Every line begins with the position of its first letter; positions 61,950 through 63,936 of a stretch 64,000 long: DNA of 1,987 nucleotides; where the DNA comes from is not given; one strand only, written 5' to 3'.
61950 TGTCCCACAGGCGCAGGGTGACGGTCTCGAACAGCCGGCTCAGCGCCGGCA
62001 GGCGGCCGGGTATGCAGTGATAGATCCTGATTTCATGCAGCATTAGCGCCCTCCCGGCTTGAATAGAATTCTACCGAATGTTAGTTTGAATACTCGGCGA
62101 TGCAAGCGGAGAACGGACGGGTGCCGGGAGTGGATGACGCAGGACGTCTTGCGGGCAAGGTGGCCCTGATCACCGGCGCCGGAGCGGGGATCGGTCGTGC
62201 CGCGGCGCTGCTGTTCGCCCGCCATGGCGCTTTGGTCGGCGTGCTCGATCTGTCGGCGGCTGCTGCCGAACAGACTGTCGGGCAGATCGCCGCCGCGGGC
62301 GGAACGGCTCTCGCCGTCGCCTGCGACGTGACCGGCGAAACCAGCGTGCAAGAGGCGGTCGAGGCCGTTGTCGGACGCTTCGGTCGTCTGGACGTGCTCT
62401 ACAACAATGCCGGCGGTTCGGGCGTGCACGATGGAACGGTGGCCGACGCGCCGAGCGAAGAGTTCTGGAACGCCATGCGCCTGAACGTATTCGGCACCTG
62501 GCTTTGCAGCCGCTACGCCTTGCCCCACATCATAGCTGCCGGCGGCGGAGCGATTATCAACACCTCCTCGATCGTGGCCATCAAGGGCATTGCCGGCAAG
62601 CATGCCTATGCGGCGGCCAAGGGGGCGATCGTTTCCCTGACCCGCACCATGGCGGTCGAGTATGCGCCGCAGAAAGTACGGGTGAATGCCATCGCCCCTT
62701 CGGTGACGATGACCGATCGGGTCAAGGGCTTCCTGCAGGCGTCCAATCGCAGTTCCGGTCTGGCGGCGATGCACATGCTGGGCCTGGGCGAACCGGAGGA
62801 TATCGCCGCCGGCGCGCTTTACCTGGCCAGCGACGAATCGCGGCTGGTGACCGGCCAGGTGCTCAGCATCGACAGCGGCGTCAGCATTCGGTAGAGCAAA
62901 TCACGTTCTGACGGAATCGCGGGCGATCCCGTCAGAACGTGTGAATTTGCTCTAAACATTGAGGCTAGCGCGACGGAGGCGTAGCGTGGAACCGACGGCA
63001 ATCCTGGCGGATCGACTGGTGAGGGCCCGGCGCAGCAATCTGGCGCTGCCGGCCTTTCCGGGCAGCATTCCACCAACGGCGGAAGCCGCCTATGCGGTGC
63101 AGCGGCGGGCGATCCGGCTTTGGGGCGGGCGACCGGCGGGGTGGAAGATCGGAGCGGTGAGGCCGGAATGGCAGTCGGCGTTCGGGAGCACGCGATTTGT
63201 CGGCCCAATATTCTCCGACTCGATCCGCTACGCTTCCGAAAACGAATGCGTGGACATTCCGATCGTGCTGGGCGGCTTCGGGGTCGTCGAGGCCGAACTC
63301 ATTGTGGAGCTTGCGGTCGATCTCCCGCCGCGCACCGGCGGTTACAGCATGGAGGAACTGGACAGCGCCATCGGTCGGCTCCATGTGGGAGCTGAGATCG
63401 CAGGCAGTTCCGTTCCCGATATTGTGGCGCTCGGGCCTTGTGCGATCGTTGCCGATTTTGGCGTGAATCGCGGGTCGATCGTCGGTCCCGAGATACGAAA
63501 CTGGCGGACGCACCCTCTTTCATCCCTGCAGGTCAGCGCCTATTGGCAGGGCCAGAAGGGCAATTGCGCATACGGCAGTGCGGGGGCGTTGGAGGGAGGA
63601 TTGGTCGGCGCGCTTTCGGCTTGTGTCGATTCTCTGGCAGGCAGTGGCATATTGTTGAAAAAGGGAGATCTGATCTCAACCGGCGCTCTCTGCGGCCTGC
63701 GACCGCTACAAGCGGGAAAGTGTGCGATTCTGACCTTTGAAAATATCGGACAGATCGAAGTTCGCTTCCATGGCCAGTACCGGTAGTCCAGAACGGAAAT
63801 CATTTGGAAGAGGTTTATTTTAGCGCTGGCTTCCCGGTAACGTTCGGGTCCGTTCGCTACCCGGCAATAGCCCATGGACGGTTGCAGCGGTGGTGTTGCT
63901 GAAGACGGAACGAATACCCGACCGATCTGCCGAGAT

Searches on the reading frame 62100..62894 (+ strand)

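Call 17: search_protein_families(library=pfam, proteins=[window:62100-62894:+], max_evalue=0.01)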
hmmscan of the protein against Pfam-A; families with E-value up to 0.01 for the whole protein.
window:62100-62894:+ (264 aa): 4 families
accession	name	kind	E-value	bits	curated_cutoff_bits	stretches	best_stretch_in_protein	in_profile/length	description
PF13561.12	adh_short_C2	-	4.4e-62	210.2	27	1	26-262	1-236/236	Enoyl-(Acyl carrier protein) reductase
PF00106.31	adh_short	-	6.7e-52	176.3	26.6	1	20-209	1-188/195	short chain dehydrogenase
PF08659.16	KR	-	1.1e-10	42.1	22.6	1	22-182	3-161/180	KR domain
PF23441.1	SDR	-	1.6e-06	28.1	27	1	15-262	3-256/258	SDR-like rossmann domain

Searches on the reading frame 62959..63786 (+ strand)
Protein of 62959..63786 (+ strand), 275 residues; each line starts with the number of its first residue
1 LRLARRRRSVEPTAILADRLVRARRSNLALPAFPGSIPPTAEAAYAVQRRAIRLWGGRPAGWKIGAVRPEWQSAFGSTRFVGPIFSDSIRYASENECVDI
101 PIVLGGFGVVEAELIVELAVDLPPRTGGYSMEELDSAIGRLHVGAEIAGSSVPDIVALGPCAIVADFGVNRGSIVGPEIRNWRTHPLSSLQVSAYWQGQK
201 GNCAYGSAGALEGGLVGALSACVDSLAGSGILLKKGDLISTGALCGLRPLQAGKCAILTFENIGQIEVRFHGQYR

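Call 17: search_protein_families(library=pfam, proteins=[window:62959-63786:+], max_evalue=0.01)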
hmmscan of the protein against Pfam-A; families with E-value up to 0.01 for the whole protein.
window:62959-63786:+ (275 aa): 0 families

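Call 23: search_protein_families(library=ncbifam, proteins=[window:62959-63786:+], max_evalue=0.001)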
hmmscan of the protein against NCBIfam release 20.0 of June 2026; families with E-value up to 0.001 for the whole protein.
window:62959-63786:+ (275 aa): 2 families
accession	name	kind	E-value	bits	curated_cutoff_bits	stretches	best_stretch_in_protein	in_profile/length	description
NF008461.0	PRK11342.1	equivalog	1.6e-10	40.7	350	1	19-271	12-260/269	2-keto-4-pentenoate hydratase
TIGR03220.1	catechol_dmpE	equivalog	0.00012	21.6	408.8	1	199-270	183-255/255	2-oxopent-4-enoate hydratase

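Call 98: search_protein_families(library=pfam, proteins=[window:62959-63786:+], max_evalue=0.1)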
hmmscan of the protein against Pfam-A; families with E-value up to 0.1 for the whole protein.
window:62959-63786:+ (275 aa): 1 family
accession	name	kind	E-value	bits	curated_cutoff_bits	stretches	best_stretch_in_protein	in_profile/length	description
PF00762.24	Ferrochelatase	-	0.08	12.4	27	1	67-121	226-280/317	Ferrochelatase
